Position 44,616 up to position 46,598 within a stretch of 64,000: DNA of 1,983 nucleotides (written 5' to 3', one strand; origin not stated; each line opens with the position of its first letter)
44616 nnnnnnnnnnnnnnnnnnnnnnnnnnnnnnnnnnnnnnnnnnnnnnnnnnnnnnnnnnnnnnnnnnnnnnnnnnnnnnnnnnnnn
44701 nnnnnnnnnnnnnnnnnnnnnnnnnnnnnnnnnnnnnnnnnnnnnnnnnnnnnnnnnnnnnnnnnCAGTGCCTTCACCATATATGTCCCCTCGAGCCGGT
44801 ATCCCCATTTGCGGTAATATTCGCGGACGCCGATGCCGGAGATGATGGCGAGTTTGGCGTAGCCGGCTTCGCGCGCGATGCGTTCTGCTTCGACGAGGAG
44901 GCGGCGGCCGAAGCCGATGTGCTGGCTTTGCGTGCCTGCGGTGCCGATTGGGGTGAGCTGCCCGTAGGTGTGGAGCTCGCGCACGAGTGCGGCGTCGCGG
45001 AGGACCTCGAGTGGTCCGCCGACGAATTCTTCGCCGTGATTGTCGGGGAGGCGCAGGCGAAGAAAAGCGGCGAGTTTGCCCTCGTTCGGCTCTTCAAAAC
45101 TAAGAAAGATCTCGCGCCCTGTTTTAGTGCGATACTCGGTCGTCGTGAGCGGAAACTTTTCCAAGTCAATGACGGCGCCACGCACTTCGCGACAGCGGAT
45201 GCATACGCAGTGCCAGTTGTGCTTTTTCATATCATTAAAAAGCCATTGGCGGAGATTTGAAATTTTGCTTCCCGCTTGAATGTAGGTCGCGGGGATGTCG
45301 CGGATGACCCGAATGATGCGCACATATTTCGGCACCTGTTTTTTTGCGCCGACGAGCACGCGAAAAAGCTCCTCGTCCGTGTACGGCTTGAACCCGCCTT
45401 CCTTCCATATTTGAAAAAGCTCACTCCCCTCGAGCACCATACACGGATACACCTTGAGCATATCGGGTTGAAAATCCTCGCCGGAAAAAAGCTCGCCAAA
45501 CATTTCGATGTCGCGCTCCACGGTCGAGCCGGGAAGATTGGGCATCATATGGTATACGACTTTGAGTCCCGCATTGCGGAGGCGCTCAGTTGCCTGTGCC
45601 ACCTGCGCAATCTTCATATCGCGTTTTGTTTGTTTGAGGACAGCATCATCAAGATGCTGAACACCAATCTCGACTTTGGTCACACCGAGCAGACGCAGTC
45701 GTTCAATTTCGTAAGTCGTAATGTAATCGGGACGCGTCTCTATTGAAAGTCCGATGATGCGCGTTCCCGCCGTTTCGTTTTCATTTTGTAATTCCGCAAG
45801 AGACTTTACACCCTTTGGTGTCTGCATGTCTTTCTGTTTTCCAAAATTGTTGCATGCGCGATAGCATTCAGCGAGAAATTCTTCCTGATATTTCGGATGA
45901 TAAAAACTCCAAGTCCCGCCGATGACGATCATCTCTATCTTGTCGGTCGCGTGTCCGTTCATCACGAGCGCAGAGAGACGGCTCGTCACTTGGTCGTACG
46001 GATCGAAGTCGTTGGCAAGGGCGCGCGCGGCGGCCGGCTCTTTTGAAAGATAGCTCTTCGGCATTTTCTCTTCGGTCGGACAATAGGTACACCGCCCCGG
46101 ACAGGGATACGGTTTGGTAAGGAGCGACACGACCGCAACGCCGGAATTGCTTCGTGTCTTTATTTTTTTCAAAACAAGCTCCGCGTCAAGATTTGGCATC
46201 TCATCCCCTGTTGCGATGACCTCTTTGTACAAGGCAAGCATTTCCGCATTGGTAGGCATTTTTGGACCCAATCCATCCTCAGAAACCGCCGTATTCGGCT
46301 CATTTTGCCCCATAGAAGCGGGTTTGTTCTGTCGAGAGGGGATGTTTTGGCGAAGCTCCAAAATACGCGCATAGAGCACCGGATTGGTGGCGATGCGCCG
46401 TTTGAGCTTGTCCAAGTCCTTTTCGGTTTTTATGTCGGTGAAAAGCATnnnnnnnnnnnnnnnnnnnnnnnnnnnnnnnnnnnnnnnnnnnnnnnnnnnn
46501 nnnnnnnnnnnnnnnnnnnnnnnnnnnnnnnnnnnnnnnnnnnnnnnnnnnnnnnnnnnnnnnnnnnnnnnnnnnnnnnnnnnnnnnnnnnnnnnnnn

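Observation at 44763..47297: Bacterial Elp3 next to a divergently transcribed Trm9-like methyltransferase: a candidate two-step mcm5U-type wobble modification pair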

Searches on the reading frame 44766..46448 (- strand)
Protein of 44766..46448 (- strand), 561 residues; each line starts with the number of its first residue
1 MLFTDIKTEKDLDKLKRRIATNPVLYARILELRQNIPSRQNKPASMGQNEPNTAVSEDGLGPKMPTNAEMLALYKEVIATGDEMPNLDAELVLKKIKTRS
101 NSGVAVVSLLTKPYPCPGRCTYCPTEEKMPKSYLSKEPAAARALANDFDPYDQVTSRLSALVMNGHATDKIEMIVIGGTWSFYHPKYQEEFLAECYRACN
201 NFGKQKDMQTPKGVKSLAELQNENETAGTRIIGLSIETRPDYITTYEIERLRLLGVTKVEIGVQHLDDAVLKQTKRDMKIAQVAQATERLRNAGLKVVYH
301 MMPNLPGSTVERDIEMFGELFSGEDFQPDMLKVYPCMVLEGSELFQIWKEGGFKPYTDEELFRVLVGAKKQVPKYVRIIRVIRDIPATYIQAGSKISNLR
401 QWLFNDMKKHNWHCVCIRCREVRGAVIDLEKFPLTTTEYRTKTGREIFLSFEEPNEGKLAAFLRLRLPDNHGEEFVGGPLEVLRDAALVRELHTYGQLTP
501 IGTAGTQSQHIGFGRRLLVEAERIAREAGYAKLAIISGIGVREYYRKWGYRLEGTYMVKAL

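Call 3: search_protein_families(library=pfam, proteins=[window:44766-46448:-], max_evalue=0.01)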
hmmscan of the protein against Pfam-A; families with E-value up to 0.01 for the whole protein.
seq(561 aa): 2 families
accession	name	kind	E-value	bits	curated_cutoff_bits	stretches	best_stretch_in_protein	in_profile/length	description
PF04055.27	Radical_SAM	-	2.2e-18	67.4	29.5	1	116-312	7-158/166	Radical SAM superfamily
PF16199.10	Radical_SAM_C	-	6.6e-18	65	31.9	1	328-408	1-84/85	Radical_SAM C-terminal domain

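Call 4: search_protein_families(library=ncbifam, proteins=[window:44766-46448:-], max_evalue=0.01)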
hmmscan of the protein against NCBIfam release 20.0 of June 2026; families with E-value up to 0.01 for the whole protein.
seq(561 aa): 18 families
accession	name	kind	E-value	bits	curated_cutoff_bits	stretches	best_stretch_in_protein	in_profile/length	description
TIGR01211.1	ELP3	subfamily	2.9e-161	537.5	350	1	89-561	51-522/522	tRNA uridine(34) 5-carboxymethylaminomethyl modification radical SAM/GNAT enzyme Elp3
TIGR01212.1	TIGR01212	equivalog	6.3e-19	68.2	180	1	227-393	105-272/302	tRNA modification radical SAM protein MnmL/YtqA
NF006067.1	PRK08208.1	equivalog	5.3e-10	38.8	380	1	214-346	107-237/427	STM4012 family radical SAM protein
TIGR00539.1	hemN_rel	equivalog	6.9e-08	32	205.4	1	232-312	87-168/361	radical SAM family heme chaperone HemW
TIGR03994.1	rSAM_HemZ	equivalog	2e-07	30.5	321.4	1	237-347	178-287/401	coproporphyrinogen dehydrogenase HemZ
NF006385.0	PRK08629.1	equivalog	3.6e-06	26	355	1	231-338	132-238/439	coproporphyrinogen III oxidase family protein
TIGR00538.1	hemN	equivalog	3.9e-06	25.9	324.95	1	232-310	138-217/454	oxygen-independent coproporphyrinogen III oxidase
TIGR04013.1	B12_SAM_MJ_1487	hypoth_equivalog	5.6e-06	25.4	251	1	237-312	246-322/382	TIGR04013 family B12-binding domain/radical SAM domain-containing protein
NF004567.0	PRK05904.1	equivalog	7.9e-05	22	355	1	234-298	92-156/353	coproporphyrinogen III oxidase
NF006060.0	PRK08207.1-3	equivalog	0.0001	21.3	653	1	236-346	245-354/477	coproporphyrinogen III oxidase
NF005133.0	PRK06582.1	equivalog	0.00015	21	597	1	233-354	99-217/390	coproporphyrinogen III oxidase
TIGR01210.1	TIGR01210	equivalog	0.0002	20.7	212.15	1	231-355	103-229/313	archaeosine biosynthesis radical SAM protein RaSEA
TIGR04107.1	rSAM_HutW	equivalog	0.00029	19.8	400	1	235-353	131-247/419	heme anaerobic degradation radical SAM methyltransferase ChuW/HutW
TIGR04072.2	rSAM_ladder_B12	equivalog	0.0018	17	360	1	238-311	264-337/443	lipid biosynthesis B12-binding/radical SAM protein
TIGR03975.1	rSAM_ocin_1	subfamily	0.0027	16.3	281.85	1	243-315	350-422/606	RiPP maturation radical SAM C-methyltransferase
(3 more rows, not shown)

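Call 6: search_solved_structures(query=window:44766-46448:-, max_evalue=0.001, show_alignments=1)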
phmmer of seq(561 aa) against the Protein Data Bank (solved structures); distinct sequences matched with E-value up to 0.001: 9.
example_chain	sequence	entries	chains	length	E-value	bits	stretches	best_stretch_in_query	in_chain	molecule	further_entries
6ia8_A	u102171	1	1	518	1.9e-117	396.1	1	80-560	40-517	Histone acetyltransferase, ELP3 family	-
6iaz_A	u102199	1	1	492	2.2e-117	395.9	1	91-560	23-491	Histone acetyltransferase, ELP3 family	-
6iad_A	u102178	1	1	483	2.9e-117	395.5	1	92-560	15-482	Histone acetyltransferase, ELP3 family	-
5l7j_A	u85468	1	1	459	3.2e-106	359.1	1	95-560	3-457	ELP3 family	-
5l7l_A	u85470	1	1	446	8.8e-98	331.2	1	95-560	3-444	ELP3 family, ELP3 family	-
6ia6_A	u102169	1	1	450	1.7e-97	330.3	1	94-560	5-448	ELP3 family, ELP3 family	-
8ptx_C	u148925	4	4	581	1.1e-89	304.5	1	94-561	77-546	Elongator complex protein 3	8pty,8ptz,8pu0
8avg_C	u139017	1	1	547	3.1e-89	303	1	93-561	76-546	Elongator complex protein 3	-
6qk7_C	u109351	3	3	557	6.8e-88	298.6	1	93-560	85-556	Elongator complex protein 3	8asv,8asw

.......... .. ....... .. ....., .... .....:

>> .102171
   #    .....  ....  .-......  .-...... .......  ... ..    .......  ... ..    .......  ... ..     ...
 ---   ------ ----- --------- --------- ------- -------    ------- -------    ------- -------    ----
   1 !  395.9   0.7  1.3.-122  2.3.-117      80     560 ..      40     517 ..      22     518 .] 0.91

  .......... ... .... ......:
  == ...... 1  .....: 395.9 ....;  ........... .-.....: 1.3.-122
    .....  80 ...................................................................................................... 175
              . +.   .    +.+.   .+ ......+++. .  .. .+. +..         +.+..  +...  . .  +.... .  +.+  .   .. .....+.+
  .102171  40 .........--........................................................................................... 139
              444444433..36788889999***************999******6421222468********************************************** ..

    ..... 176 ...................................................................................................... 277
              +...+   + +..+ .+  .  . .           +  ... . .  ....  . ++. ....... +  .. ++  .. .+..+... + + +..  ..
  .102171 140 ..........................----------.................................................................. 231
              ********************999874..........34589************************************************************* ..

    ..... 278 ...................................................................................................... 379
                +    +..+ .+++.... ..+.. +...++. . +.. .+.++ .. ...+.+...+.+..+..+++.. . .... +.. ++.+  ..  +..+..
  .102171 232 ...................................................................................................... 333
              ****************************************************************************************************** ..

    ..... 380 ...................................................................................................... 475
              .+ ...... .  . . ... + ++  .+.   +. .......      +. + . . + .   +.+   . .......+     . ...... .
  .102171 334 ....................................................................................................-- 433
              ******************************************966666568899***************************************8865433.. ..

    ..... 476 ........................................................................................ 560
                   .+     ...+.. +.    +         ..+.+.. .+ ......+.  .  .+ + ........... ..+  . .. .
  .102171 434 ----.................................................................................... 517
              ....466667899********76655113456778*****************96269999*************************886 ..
